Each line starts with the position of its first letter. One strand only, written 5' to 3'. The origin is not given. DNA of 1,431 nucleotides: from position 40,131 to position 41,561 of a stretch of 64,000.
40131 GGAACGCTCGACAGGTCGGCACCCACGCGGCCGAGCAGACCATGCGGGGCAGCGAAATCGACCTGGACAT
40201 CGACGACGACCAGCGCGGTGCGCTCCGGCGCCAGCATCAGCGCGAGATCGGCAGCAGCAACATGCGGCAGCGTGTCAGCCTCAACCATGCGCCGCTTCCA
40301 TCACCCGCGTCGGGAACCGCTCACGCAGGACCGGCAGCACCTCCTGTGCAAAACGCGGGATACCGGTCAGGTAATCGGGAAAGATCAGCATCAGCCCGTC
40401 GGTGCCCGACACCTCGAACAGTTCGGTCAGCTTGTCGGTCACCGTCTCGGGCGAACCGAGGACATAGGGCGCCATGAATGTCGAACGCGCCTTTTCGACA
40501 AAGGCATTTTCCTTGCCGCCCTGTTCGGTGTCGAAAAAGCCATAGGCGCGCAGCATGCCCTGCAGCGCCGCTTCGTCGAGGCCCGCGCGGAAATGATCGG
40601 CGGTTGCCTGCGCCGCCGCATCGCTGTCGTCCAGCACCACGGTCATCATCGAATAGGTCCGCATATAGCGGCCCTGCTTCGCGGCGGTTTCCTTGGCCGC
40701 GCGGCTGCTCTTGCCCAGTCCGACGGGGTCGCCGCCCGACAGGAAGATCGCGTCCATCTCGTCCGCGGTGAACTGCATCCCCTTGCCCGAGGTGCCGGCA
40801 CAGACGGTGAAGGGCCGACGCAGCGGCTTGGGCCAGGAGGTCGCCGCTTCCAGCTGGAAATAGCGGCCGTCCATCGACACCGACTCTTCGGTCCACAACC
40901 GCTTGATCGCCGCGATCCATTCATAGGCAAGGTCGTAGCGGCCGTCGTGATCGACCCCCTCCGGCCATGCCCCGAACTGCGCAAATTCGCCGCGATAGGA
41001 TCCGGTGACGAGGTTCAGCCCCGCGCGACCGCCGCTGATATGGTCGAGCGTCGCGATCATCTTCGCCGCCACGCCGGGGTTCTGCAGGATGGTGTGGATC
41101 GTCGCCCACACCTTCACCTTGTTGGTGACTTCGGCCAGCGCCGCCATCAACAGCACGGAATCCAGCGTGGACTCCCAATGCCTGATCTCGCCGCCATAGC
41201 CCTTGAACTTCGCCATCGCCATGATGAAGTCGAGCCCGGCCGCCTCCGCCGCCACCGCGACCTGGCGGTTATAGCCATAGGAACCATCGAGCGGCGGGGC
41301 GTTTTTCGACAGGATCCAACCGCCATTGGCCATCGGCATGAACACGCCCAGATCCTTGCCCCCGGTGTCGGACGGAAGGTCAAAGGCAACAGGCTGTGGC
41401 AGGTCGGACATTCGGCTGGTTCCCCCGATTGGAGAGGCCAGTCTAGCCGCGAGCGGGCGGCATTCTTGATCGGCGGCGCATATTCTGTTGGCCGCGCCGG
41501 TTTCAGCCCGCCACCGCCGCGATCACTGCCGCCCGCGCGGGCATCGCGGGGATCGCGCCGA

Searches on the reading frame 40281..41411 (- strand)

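Call 11: search_protein_families(library=pfam, proteins=[window:40281-41411:-], max_evalue=0.01)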
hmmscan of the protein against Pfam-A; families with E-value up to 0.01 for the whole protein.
window:40281-41411:- (376 aa): 1 family
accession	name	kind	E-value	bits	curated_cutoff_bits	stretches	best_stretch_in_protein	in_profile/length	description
PF00296.26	Bac_luciferase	-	1.5e-56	192.5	27.9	1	21-335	3-310/314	Luciferase-like monooxygenase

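Call 33: search_protein_families(library=ncbifam, proteins=[window:40281-41411:-], max_evalue=0.00001)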
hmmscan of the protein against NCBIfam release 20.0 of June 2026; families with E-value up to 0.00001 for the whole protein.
window:40281-41411:- (376 aa): 20 families
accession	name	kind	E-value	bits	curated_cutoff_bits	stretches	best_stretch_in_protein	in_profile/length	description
TIGR03612.1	RutA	equivalog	1.7e-77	261.3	498.3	1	20-365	2-352/355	pyrimidine utilization protein A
TIGR03860.1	FMN_nitrolo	subfamily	5.3e-46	157.3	279.7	3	31-174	14-161/422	NtaA/DmoA family FMN-dependent monooxygenase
TIGR04021.1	LLM_DMSO2_sfnG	equivalog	2.1e-45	155.6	382.95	1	24-364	6-347/350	dimethylsulfone monooxygenase SfnG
TIGR03565.1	alk_sulf_monoox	equivalog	5.9e-30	104.5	518.2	1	24-296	5-265/346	FMNH2-dependent alkanesulfonate monooxygenase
NF001939.1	PRK00719.1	subfamily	7.4e-30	104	510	1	34-295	15-264/373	alkanesulfonate monooxygenase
TIGR03619.1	F420_Rv2161c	subfamily_domain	2e-28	99.6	166.9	1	50-281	2-243/247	TIGR03619 family F420-dependent LLM class oxidoreductase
TIGR03560.1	F420_Rv1855c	subfamily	1.6e-22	80.4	231.4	1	47-249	14-218/227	TIGR03560 family F420-dependent LLM class oxidoreductase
TIGR03557.1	F420_G6P_family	subfamily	3e-14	52.9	210.4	1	51-276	18-233/316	TIGR03557 family F420-dependent LLM class oxidoreductase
TIGR03571.1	lucif_BA3436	subfamily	8.5e-14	51.5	303.9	1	80-277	64-259/304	TIGR03571 family LLM class oxidoreductase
TIGR03555.1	F420_mer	equivalog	9.5e-13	48.2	348.7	1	87-337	42-283/325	5,10-methylenetetrahydromethanopterin reductase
NF002619.0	PRK02271.1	equivalog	1.1e-11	44.7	276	1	84-273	41-228/329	5,10-methylenetetrahydromethanopterin reductase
TIGR03554.1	F420_G6P_DH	equivalog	1.4e-10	40.7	420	1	50-252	20-222/331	glucose-6-phosphate dehydrogenase (coenzyme-F420)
TIGR04465.1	ArgArg_F420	equivalog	3e-10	39.7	470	1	52-277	66-290/364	F420-dependent hydroxymycolic acid dehydrogenase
TIGR04036.1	LLM_CE1758_fam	subfamily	3.4e-10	39.3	479.1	1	84-198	59-170/355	CE1758 family FMN-dependent luciferase-like monooxygenase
TIGR03856.1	F420_MSMEG_2906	subfamily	9e-10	38.5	243.7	1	44-148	14-117/249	LLM class F420-dependent oxidoreductase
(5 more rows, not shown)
